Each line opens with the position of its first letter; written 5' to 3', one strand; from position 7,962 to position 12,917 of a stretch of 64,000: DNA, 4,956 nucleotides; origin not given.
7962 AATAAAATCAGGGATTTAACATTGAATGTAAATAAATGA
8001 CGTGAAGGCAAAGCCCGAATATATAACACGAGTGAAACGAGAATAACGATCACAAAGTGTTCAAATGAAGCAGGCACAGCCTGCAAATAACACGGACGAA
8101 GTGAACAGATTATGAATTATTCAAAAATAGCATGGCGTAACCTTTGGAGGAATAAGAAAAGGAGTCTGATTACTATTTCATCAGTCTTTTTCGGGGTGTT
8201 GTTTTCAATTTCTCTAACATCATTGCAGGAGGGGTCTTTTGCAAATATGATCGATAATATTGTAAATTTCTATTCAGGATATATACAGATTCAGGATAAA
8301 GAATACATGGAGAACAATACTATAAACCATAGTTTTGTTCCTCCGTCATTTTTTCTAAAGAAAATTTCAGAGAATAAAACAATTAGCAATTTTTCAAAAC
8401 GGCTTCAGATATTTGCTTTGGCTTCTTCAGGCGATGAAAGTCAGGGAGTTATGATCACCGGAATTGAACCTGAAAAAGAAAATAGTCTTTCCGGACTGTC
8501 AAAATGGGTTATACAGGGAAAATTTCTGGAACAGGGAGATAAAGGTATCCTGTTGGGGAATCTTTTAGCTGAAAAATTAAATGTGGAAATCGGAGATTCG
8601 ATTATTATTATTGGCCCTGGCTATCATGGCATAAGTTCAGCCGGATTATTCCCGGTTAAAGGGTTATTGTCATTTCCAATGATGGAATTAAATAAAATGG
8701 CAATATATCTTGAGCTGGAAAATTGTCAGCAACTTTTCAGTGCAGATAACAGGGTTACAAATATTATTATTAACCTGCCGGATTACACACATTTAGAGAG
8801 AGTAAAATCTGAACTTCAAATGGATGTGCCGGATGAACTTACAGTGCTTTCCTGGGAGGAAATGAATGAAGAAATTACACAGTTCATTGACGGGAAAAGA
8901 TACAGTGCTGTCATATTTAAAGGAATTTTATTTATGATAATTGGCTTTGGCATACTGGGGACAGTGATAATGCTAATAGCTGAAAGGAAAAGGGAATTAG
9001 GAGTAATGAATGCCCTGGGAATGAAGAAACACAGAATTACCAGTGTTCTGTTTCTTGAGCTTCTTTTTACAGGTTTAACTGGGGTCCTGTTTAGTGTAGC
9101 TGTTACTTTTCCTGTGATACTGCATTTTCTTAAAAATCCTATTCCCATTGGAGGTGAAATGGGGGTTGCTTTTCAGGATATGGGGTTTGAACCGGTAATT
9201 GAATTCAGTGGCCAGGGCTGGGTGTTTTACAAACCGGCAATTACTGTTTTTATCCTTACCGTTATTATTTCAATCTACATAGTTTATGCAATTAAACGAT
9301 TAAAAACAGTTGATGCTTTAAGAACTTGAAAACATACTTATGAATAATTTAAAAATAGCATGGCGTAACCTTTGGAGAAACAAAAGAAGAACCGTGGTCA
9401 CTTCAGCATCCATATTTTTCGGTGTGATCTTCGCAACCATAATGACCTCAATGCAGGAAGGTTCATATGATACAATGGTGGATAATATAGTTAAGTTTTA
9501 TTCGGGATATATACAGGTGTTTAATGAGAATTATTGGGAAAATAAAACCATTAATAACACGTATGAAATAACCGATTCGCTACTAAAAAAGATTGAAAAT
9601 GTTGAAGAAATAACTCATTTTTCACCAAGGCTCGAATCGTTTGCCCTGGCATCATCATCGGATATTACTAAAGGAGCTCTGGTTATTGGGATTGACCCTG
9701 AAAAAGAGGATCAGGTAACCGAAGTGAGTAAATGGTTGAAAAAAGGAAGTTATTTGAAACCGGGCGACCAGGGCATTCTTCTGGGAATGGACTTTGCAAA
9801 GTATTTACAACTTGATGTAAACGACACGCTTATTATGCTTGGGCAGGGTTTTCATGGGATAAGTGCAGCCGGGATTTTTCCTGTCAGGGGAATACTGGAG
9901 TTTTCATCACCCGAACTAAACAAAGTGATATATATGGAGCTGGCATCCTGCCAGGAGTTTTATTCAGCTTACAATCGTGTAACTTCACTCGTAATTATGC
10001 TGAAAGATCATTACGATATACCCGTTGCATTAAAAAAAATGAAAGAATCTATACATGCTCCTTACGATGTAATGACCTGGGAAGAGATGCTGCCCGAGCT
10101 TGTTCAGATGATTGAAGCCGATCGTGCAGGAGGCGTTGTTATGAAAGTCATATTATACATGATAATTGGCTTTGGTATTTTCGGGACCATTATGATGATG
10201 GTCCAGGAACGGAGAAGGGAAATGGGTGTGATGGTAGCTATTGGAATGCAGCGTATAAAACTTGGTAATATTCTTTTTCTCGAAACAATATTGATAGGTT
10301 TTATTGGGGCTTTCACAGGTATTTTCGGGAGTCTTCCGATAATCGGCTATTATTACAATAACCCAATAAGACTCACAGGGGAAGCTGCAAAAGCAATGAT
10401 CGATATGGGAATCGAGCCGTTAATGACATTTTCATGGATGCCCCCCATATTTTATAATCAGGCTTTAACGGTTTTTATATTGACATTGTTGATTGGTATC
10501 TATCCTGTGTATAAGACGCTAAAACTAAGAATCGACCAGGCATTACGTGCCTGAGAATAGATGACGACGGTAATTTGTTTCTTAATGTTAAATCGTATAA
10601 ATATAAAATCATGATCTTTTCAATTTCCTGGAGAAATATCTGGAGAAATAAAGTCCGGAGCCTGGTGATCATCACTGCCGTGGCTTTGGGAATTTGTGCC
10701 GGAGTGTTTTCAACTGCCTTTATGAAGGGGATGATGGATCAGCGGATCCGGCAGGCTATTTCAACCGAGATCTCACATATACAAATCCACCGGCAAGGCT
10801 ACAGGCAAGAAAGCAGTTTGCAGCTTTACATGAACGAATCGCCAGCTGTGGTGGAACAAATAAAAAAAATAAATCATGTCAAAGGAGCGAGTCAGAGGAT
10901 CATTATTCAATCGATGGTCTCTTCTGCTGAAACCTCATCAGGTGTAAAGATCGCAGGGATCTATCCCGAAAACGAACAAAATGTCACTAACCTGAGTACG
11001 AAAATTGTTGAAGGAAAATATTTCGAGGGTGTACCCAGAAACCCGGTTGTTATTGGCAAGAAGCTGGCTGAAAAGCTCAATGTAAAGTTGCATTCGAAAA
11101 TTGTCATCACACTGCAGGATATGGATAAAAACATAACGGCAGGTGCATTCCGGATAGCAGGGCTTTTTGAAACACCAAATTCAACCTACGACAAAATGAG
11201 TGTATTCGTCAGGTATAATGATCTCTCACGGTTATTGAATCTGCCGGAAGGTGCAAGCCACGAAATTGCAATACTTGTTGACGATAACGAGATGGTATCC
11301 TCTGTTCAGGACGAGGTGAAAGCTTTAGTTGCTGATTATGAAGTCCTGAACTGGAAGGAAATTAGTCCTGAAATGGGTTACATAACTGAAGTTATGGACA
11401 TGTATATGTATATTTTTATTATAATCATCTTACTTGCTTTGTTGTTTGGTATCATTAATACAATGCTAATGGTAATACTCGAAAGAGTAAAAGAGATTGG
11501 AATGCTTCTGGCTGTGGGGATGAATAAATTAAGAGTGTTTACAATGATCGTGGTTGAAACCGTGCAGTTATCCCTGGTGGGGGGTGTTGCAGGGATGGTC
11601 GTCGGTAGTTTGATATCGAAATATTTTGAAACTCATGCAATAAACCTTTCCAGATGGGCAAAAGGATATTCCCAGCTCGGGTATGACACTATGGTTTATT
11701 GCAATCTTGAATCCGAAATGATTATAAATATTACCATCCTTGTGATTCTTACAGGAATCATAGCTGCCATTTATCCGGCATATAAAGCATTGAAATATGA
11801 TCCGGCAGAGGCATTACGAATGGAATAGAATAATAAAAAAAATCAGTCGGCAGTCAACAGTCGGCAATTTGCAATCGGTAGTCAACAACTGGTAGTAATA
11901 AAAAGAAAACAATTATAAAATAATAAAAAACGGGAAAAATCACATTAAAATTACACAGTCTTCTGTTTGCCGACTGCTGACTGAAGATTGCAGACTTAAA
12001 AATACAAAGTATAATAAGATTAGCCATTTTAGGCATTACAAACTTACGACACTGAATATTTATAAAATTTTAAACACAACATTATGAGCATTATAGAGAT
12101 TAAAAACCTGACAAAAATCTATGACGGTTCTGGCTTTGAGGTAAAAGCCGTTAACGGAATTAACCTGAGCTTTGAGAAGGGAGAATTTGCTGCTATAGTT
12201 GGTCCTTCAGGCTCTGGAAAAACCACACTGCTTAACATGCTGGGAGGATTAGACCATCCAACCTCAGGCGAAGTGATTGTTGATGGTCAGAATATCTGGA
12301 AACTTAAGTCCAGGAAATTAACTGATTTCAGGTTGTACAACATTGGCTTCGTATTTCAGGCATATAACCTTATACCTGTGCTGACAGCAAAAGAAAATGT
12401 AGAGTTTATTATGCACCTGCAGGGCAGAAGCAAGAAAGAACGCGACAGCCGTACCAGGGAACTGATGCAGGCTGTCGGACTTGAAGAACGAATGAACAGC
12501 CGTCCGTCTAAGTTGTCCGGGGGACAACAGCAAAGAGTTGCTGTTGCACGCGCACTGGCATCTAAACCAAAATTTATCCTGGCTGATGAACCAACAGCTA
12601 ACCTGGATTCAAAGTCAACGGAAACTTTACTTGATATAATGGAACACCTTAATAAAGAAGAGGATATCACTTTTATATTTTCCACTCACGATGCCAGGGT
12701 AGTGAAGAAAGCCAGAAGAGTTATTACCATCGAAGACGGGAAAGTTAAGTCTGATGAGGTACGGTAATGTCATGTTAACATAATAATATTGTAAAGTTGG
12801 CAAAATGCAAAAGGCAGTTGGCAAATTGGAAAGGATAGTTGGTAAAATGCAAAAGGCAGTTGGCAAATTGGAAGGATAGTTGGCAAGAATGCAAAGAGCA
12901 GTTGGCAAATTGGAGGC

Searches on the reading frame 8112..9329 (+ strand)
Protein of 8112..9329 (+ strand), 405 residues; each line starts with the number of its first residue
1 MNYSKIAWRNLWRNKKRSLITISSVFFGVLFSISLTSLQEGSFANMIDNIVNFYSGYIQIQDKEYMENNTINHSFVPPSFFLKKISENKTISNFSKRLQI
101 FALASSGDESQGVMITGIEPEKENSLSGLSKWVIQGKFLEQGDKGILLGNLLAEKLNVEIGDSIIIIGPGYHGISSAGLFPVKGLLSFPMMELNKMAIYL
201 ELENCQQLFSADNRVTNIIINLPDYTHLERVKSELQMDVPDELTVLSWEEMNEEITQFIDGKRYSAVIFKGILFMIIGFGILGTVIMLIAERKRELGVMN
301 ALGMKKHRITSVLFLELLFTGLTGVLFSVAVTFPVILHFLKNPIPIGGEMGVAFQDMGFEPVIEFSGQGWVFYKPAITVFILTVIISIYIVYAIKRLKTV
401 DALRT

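Call 9: search_protein_families(library=pfam, proteins=[window:8112-9329:+])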
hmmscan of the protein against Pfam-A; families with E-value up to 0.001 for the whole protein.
window:8112-9329:+ (405 aa): 2 families
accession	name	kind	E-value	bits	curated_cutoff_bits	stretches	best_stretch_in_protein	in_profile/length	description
PF02687.27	FtsX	-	3.4e-12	46.9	25.5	1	269-397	3-118/120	FtsX-like permease C-terminal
PF12704.14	MacB_PCD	-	6.8e-12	46.6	27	1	18-236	1-205/207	MacB-like periplasmic core domain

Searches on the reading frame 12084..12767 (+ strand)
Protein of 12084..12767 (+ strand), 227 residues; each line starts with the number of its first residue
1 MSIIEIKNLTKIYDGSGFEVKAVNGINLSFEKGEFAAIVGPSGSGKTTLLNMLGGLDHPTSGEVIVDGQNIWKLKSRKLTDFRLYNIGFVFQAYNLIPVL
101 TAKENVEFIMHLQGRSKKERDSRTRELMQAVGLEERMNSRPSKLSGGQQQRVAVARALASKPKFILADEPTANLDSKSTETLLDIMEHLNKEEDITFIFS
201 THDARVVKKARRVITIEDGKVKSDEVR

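Call 32: find_encoding_contigs(protein=window:12084-12767:+, flank=10000, max_places=10)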
Protein window:12084-12767:+ (227 aa): 10 contigs read that carry it; 10 places shown.
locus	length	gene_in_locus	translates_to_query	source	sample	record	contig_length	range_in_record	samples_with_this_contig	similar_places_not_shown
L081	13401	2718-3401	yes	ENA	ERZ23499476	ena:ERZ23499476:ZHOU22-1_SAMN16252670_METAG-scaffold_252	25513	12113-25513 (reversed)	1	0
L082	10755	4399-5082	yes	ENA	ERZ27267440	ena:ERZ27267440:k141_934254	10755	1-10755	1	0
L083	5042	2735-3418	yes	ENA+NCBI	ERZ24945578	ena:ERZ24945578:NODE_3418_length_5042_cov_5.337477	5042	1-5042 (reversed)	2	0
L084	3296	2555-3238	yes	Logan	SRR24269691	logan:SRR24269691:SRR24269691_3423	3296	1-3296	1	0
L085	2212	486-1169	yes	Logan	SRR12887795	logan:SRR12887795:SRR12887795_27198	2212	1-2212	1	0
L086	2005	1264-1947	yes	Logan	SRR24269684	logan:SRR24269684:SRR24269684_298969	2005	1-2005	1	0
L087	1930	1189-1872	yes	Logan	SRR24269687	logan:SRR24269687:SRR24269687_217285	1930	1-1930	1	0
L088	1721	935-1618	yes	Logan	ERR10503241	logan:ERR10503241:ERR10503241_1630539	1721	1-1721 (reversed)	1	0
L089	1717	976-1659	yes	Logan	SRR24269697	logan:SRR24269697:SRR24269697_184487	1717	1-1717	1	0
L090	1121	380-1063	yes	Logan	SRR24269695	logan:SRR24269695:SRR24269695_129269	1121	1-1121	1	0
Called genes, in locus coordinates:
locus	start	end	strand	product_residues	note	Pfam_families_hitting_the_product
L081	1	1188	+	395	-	?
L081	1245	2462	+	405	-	PF12704:MacB_PCD, PF02687:FtsX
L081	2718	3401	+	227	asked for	PF00005:ABC_tran, PF13401:AAA_22 (weak), PF13304:AAA_21 (weak), PF02463:SMC_N (weak)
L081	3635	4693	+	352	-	-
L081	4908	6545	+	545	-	PF13450:NAD_binding_8 (faint), PF00732:GMC_oxred_N (weak), PF05199:GMC_oxred_C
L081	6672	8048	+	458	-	PF00171:Aldedh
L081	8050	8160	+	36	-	-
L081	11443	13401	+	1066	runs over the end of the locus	PF11028:TMEM260_N, PF28497:DUF8416, PF28495:TMEM260_2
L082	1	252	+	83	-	?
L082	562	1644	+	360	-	PF12704:MacB_PCD (weak), PF02687:FtsX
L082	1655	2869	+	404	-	PF12704:MacB_PCD, PF02687:FtsX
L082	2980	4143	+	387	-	PF12704:MacB_PCD, PF02687:FtsX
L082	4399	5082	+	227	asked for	PF00005:ABC_tran, PF13401:AAA_22 (weak), PF13304:AAA_21 (weak), PF02463:SMC_N (weak)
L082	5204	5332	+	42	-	-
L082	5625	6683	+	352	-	-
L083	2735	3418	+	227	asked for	PF00005:ABC_tran, PF13401:AAA_22 (weak), PF13304:AAA_21 (weak), PF02463:SMC_N (weak)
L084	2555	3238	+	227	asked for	PF00005:ABC_tran, PF13401:AAA_22 (weak), PF13304:AAA_21 (weak), PF02463:SMC_N (weak)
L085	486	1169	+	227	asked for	PF00005:ABC_tran, PF13401:AAA_22 (weak), PF13304:AAA_21 (weak), PF02463:SMC_N (weak)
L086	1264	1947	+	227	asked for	PF00005:ABC_tran, PF13401:AAA_22 (weak), PF13304:AAA_21 (weak), PF02463:SMC_N (weak)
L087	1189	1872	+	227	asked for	PF00005:ABC_tran, PF13401:AAA_22 (weak), PF13304:AAA_21 (weak), PF02463:SMC_N (weak)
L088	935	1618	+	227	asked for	PF00005:ABC_tran, PF13401:AAA_22 (weak), PF13304:AAA_21 (weak), PF02463:SMC_N (weak)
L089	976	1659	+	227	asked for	PF00005:ABC_tran, PF13401:AAA_22 (weak), PF13304:AAA_21 (weak), PF02463:SMC_N (weak)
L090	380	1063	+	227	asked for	PF00005:ABC_tran, PF13401:AAA_22 (weak), PF13304:AAA_21 (weak), PF02463:SMC_N (weak)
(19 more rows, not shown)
